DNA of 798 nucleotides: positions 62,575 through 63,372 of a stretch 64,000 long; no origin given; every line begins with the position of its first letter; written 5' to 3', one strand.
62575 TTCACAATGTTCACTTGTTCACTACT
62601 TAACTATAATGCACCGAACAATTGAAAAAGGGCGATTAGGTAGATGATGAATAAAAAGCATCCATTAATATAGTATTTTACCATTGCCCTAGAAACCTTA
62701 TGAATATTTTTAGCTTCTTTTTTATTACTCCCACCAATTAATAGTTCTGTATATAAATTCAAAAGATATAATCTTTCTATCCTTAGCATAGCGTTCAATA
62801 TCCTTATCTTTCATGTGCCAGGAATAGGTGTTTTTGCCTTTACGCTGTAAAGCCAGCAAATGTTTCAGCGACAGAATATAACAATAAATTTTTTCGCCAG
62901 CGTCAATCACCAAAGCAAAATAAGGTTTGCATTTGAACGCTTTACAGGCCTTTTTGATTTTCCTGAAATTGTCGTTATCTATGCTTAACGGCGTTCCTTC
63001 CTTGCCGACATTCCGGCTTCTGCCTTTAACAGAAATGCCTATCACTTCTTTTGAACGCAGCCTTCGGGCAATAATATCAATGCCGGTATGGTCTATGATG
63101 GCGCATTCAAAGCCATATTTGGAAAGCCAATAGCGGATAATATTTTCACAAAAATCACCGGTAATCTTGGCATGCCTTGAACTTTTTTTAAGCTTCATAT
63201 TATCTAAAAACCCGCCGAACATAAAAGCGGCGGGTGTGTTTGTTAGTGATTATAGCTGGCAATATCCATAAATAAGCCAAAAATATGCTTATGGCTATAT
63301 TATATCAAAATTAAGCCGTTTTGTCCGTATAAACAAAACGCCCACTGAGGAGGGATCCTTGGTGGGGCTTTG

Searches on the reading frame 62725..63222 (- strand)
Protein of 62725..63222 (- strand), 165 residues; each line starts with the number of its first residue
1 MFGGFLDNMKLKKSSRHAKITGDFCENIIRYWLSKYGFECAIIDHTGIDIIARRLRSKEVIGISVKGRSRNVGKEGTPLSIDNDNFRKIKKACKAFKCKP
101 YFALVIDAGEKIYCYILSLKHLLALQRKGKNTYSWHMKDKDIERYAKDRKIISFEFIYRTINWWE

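Call 10: search_protein_families(library=pfam, max_evalue=0.00001, proteins=[window:62725-63222:-])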
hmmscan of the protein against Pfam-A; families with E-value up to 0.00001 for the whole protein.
window:62725-63222:- (165 aa): 0 families

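Call 37: find_encoding_contigs(protein=window:62725-63222:-, flank=10000, max_places=4)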
Protein window:62725-63222:- (165 aa): no gene with exactly this product is on record in the collection.
